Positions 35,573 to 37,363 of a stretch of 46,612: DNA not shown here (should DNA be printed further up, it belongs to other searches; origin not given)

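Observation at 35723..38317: Tandem duplicated ParB-nuclease-domain / DNA methyltransferase fusions with divergent specificity regions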

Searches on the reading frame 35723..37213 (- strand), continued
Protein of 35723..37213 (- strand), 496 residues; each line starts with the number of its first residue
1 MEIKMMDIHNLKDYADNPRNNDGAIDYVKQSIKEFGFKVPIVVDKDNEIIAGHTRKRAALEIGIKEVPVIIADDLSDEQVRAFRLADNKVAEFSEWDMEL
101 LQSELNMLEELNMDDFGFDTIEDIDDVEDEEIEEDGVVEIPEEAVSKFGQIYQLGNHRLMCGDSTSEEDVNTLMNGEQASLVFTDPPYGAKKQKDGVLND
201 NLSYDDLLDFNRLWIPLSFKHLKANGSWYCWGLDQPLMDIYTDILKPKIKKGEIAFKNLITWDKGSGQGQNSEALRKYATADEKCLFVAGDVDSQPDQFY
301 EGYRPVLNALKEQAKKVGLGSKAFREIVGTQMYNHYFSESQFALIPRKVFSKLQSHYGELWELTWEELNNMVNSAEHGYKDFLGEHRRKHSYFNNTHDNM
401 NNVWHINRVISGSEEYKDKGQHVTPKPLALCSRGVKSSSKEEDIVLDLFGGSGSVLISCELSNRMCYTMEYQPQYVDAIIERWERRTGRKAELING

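Call 25: find_homologous_proteins(query=window:35723-37213:-, max_evalue=1e-20)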
Query window:35723-37213:- (496 aa): 8000 proteins with E <= 1e-20 among 8000 candidates; the best 120 are listed.
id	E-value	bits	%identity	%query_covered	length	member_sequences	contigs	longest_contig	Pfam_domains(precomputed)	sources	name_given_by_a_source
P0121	0.0e+0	1117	98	100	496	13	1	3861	PF02195.27,PF01555.25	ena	-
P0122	1.2e-270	917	79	100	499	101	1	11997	PF02195.27,PF01555.25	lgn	-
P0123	1.1e-217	742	66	98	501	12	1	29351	PF02195.27,PF01555.25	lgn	-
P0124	6.3e-181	621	56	99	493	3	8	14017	PF02195.27,PF01555.25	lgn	-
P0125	4.3e-180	618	55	100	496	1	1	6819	PF03602.22,PF02195.27,PF01555.25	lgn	-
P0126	4.0e-179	615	53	100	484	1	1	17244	PF02195.27,PF01555.25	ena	-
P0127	9.3e-178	610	55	100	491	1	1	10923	PF03602.22,PF02195.27,PF01555.25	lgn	-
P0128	4.2e-177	608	55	100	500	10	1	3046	PF02195.27,PF01555.25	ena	-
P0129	1.9e-176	606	56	99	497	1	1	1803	PF02195.27,PF01555.25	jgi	jgi:DNA modification methylase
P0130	2.0e-176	606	55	100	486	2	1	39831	PF02195.27,PF01555.25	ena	-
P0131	1.2e-175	603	56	100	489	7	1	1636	PF03602.22,PF02195.27,PF01555.25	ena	-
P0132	2.2e-175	602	55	99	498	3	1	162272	PF02195.27,PF01555.25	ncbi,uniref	ncbi:DNA modification methylase [Enterococcus thailandicus]|uniref:DNA modification methylase n=1 Ta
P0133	2.5e-175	602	55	100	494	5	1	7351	PF02195.27,PF01555.25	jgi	jgi:DNA modification methylase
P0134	7.6e-175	600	55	100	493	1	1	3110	PF02195.27,PF01555.25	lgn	-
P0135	1.6e-174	599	54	99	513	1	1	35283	PF03602.22,PF02195.27,PF01555.25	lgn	-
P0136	1.6e-174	599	54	100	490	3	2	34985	PF03602.22,PF02195.27,PF01555.25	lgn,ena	-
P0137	2.0e-174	599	54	100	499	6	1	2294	PF02195.27,PF01555.25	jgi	-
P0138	2.3e-174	599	55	100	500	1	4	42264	PF03602.22,PF02195.27,PF01555.25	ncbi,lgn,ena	-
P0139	4.5e-174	598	54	100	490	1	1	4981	PF03602.22,PF02195.27,PF01555.25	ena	-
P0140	4.8e-173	595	53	100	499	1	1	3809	PF02195.27,PF01555.25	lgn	-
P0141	9.0e-173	594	53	100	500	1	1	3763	PF03602.22,PF02195.27,PF01555.25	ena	-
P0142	1.3e-172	593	53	100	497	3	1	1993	PF03602.22,PF02195.27,PF01555.25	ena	-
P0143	1.7e-172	593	54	97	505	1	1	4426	PF03602.22,PF02195.27,PF01555.25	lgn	-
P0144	4.5e-172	591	55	98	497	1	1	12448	PF03602.22,PF02195.27,PF01555.25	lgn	-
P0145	5.4e-172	591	51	100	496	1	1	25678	PF02195.27,PF01555.25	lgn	-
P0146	7.1e-172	591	56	96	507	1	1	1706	PF02195.27,PF01555.25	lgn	-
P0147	2.2e-171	589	54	100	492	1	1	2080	PF02195.27,PF01555.25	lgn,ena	-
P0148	4.1e-171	588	54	100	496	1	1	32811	PF03602.22,PF02195.27,PF01555.25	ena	-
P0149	4.8e-171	588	52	99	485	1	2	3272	PF02195.27,PF01555.25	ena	-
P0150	4.9e-170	585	53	100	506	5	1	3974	PF03602.22,PF02195.27,PF01555.25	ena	-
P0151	7.8e-170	584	54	100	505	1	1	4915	PF03602.22,PF02195.27,PF01555.25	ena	-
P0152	8.2e-170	584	54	100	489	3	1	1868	PF03602.22,PF02195.27,PF01555.25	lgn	-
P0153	1.5e-169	583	55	100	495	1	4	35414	PF02195.27,PF01555.25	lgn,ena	-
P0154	3.4e-169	582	54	99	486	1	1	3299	PF03602.22,PF02195.27,PF01555.25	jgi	-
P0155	3.5e-169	582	53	100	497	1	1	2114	PF02195.27,PF01555.25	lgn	-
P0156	1.1e-168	580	54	100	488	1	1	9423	PF03602.22,PF02195.27,PF01555.25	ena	-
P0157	1.4e-168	580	54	99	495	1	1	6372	PF03602.22,PF02195.27,PF01555.25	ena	-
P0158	1.9e-168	579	53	100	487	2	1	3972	PF02195.27,PF01555.25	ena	-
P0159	2.7e-168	579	53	98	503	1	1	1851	PF03602.22,PF02195.27,PF01555.25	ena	-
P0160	2.8e-168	579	54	100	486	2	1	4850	PF02195.27,PF01555.25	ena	-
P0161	2.8e-168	579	53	100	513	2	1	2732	PF02195.27,PF01555.25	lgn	-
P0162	3.3e-168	579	55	99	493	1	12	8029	PF02195.27,PF01555.25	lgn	-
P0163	3.6e-168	578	52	100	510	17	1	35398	PF02195.27,PF01555.25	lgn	-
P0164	3.7e-168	578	51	100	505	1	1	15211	PF02195.27,PF01555.25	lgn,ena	-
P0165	4.6e-168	578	51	100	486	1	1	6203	PF02195.27,PF01555.25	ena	-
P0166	5.8e-168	578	54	100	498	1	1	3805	PF03602.22,PF02195.27,PF01555.25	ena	-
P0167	7.0e-168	577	52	100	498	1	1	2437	PF02195.27,PF01555.25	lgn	-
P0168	7.6e-168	577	53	100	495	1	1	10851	PF03602.22,PF02195.27,PF01555.25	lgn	-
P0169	9.3e-168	577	54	100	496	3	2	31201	PF03602.22,PF02195.27,PF01555.25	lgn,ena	-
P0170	1.1e-167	577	54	97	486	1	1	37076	PF02195.27,PF01555.25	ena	-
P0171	1.2e-167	577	53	100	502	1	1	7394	PF03602.22,PF02195.27,PF01555.25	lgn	-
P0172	1.6e-167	576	55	97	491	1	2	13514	PF02195.27,PF01555.25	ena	-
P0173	3.0e-167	575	52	100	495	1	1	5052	PF02195.27,PF01555.25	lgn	-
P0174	3.2e-167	575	53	100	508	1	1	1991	PF02195.27,PF01555.25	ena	-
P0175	4.4e-167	575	54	98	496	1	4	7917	PF02195.27,PF01555.25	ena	-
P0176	8.8e-167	574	52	99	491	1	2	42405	PF03602.22,PF02195.27,PF01555.25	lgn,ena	-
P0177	1.1e-166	574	54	100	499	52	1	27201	PF03602.22,PF02195.27,PF01555.25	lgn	-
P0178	1.6e-166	573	53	100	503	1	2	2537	PF03602.22,PF02195.27,PF01555.25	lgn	-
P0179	2.1e-166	573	53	100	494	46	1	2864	PF03602.22,PF02195.27,PF01555.25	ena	-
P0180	2.3e-166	572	53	98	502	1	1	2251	PF03602.22,PF02195.27,PF01555.25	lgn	-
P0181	2.3e-166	572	52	99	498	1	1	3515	PF03602.22,PF02195.27,PF01555.25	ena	-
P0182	2.4e-166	572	52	100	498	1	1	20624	PF03602.22,PF02195.27,PF01555.25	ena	-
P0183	4.5e-166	572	52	99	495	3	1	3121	PF02195.27,PF01555.25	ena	-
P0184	5.9e-166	571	53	100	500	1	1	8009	PF02195.27,PF01555.25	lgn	-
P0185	6.1e-166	571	53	100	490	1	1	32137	PF03602.22,PF02195.27,PF01555.25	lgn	-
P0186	7.2e-166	571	52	100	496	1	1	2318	PF02195.27,PF01555.25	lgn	-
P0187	8.1e-166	571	56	100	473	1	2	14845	PF02195.27,PF01555.25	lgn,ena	-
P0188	8.3e-166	571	54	97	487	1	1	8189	PF02195.27,PF01555.25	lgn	-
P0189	8.5e-166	571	53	99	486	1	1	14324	PF02195.27,PF01555.25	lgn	-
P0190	9.3e-166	570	52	100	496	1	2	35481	PF02195.27,PF01555.25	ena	-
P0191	9.8e-166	570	53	99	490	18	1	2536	PF03602.22,PF02195.27,PF01555.25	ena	-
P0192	9.9e-166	570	54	98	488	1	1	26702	PF02195.27,PF01555.25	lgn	-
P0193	1.2e-165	570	53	99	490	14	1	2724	PF02195.27,PF01555.25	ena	-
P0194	1.4e-165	570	52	100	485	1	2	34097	PF02195.27,PF01555.25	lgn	-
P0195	1.4e-165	570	53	98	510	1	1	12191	PF03602.22,PF02195.27,PF01555.25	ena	-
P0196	1.8e-165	570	53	99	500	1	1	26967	PF02195.27,PF01555.25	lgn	-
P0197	2.3e-165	569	52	100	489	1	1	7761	PF03602.22,PF02195.27,PF01555.25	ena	-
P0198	3.1e-165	569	53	100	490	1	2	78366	PF02195.27,PF01555.25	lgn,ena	-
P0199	3.3e-165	569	51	100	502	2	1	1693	PF02195.27,PF01555.25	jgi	-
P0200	3.5e-165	569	51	100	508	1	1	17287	PF03602.22,PF02195.27,PF01555.25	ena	-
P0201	3.8e-165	568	54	97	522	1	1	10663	PF02195.27,PF01555.25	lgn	-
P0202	4.2e-165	568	52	100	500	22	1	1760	PF03602.22,PF02195.27,PF01555.25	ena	-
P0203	4.4e-165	568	52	100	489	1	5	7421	PF03602.22,PF02195.27,PF01555.25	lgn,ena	-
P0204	4.5e-165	568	53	99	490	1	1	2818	PF02195.27,PF01555.25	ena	-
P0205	4.6e-165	568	52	99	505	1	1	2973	PF02195.27,PF01555.25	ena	-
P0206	5.5e-165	568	52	100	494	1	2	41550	PF03602.22,PF02195.27,PF01555.25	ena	-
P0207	5.6e-165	568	53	97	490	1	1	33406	PF02195.27,PF01555.25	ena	-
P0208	6.2e-165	568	52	100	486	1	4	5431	PF03602.22,PF02195.27,PF01555.25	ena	-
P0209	6.5e-165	568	52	100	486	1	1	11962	PF02195.27,PF01555.25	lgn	-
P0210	8.3e-165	567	53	98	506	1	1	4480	PF03602.22,PF02195.27,PF01555.25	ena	-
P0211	8.4e-165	567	51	100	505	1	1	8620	PF02195.27,PF01555.25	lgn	-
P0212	8.9e-165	567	52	100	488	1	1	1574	PF03602.22,PF02195.27,PF01555.25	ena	-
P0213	9.0e-165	567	52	100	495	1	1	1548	PF02195.27,PF01555.25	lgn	-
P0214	1.4e-164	567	52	100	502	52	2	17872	PF02195.27,PF01555.25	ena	-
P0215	1.8e-164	566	52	100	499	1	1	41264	PF02195.27,PF01555.25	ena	-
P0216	2.1e-164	566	52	100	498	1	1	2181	PF02195.27,PF01555.25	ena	-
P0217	2.2e-164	566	51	100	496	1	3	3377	PF02195.27,PF01555.25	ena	-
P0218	2.2e-164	566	52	99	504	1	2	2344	PF03602.22,PF02195.27,PF01555.25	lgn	-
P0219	2.5e-164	566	52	100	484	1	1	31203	PF03602.22,PF02195.27,PF01555.25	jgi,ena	-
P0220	2.5e-164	566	49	100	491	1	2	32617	PF02195.27,PF01555.25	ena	-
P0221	2.5e-164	566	53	99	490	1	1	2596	PF02195.27,PF01555.25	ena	-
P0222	2.9e-164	566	52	99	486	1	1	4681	PF03602.22,PF02195.27,PF01555.25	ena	-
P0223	3.0e-164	566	52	100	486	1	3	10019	PF03602.22,PF02195.27,PF01555.25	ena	-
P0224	3.2e-164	565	53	99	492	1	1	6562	PF03602.22,PF02195.27,PF01555.25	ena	-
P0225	4.0e-164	565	52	99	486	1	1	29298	PF02195.27,PF01555.25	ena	-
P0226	4.9e-164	565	52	99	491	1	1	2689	PF03602.22,PF02195.27,PF01555.25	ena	-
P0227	5.1e-164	565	53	99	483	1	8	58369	PF02195.27,PF01555.25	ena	-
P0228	5.9e-164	565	54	99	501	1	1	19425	PF03602.22,PF02195.27,PF01555.25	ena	-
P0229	8.4e-164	564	54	97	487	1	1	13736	PF03602.22,PF02195.27,PF01555.25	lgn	-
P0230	8.9e-164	564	51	100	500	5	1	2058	PF03602.22,PF02195.27,PF01555.25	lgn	-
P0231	1.1e-163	564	51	99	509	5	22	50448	PF03602.22,PF02195.27,PF01555.25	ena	-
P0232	1.3e-163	563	52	100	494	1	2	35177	PF02195.27,PF01555.25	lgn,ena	-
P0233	1.3e-163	563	53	99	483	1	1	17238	PF02195.27,PF01555.25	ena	-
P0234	2.8e-163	562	54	100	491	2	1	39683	PF02195.27,PF01555.25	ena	-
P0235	3.5e-163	562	53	99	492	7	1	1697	PF03602.22,PF02195.27,PF01555.25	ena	-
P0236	3.6e-163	562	54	100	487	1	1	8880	PF02195.27,PF01555.25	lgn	-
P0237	3.6e-163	562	52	99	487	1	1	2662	PF03602.22,PF02195.27,PF01555.25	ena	-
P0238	5.5e-163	561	52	99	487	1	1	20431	PF02195.27,PF01555.25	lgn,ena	-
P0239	6.5e-163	561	53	98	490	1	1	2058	PF03602.22,PF02195.27,PF01555.25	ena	-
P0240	6.6e-163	561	52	100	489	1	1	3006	PF02195.27,PF01555.25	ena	-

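Call 28: find_encoding_contigs(protein=P0123, flank=6000, max_places=3)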
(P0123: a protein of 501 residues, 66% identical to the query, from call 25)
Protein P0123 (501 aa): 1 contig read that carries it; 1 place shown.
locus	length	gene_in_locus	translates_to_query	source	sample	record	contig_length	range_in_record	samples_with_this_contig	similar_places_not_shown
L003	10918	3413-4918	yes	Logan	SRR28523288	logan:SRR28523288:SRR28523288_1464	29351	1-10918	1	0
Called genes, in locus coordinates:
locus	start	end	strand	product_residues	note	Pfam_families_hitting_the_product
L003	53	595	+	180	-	PF00692:dUTPase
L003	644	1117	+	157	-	PF03838:RecU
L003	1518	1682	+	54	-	PF12728:HTH_17, PF00376:MerR (faint)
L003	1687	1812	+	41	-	-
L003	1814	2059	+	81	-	-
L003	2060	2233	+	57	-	-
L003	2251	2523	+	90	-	-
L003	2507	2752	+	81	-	-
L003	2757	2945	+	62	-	-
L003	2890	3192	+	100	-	-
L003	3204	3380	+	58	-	-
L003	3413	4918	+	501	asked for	PF02195:ParB_N, PF01555:N6_N4_Mtase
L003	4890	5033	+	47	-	-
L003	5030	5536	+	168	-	PF01527:HTH_Tnp_1 (weak), PF13518:HTH_28 (faint), PF13551:HTH_29 (weak)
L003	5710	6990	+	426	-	PF03237:Terminase_6N, PF17289:Terminase_6C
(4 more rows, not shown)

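Call 47: find_related_loci(query=window:35723-37213:-, collection=viral_contigs, flank=5000)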
Query window:35723-37213:- (496 aa) in viral_contigs; peptide patterns used: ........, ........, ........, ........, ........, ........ (x = any residue, [..] = any of these).
165 stretches matched a pattern; 164 encode a relative of the query (tblastn E <= 1e-3); the best 80 are kept; 80 distinct loci.
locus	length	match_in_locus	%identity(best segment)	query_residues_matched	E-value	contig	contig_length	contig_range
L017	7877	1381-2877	78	1-496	0e+0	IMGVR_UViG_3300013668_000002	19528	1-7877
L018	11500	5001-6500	52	1-494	2e-170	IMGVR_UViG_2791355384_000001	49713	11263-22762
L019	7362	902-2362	52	1-496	4e-164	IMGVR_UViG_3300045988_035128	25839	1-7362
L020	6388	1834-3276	52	8-495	2e-163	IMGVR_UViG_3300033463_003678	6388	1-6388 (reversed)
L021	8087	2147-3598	52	1-495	1e-160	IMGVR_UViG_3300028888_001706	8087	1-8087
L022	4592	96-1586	52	1-488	2e-162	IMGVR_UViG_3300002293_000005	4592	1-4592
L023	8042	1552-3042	52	1-488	1e-158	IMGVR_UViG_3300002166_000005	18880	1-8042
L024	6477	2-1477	52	6-488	8e-158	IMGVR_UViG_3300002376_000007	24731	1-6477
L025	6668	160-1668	48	1-495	6e-157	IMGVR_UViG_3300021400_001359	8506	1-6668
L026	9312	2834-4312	49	1-495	8e-150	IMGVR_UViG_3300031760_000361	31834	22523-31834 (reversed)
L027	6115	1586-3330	49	1-495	5e-150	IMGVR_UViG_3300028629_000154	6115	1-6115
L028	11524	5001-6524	49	2-496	2e-147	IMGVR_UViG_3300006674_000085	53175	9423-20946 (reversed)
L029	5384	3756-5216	49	1-495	1e-147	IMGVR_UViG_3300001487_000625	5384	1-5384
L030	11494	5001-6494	49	1-495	1e-145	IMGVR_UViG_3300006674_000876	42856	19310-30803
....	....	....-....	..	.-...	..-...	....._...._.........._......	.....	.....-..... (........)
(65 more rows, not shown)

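Call 60: find_encoding_contigs(protein=P0121, flank=5000, max_places=4)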
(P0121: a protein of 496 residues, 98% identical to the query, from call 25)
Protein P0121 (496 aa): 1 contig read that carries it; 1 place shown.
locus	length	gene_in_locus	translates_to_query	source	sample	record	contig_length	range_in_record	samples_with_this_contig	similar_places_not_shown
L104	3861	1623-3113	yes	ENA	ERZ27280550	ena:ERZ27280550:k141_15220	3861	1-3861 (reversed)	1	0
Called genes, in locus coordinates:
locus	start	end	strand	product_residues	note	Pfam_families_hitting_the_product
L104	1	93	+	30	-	?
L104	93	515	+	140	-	-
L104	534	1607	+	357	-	PF02195:ParB_N, PF03602:Cons_hypoth95 (faint), PF01555:N6_N4_Mtase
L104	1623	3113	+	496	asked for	PF02195:ParB_N, PF01555:N6_N4_Mtase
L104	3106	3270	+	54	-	-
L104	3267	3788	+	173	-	PF16677:GP3_package (weak), PF01527:HTH_Tnp_1 (weak)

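Call 65: predict_structure(alignment_id=A2)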
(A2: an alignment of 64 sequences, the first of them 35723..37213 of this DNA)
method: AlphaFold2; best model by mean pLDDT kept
length: 496 residues; sequences in the alignment: 64
mean_pLDDT: 81.3   pTM: 0.57
mean pLDDT of the five models: 81.3, 80.1, 78.7, 76.7, 75.7
residues with pLDDT >= 90: 222; 70-90: 163; 50-70: 64; < 50: 47
segments of 3 or more residues with pLDDT < 50: 118-141, 189-201, 294-296, 398-400
pLDDT, mean of each block of 10 residues (from residue 1): 90 88 88 89 93 91 94 87 74 80 80 58 37 40 81 97 93 95 73 38 70 92 91 83 90 83 62 57 81 60 94 96 95 90 93 96 96 88 71 56 71 74 78 89 93 92 95 90 93 83
secondary structure, 60 per line:
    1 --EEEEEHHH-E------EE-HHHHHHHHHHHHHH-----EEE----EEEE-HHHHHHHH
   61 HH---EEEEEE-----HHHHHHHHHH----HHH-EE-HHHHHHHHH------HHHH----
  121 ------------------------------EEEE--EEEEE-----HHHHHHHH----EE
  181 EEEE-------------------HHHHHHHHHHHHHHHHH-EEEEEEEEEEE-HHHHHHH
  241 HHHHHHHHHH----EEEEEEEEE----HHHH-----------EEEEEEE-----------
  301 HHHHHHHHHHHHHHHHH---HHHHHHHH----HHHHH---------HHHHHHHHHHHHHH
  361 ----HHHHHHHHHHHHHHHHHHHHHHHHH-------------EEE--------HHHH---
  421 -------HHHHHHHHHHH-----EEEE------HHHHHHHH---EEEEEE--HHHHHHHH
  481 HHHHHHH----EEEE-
elements in order: E3-7 H22-35 E41-43 E48-51 H53-62 E66-71 H77-86 H98-106 H113-116 E151-154 E157-161 H167-174 E179-184 H204-220 E222-232 H234-250 E255-263 H268-271 E283-289 H301-317 H321-328 H333-337 H347-360 H365-389 E403-405 H414-417 H428-438 E444-447 H454-461 E465-470 H473-487 E492-495
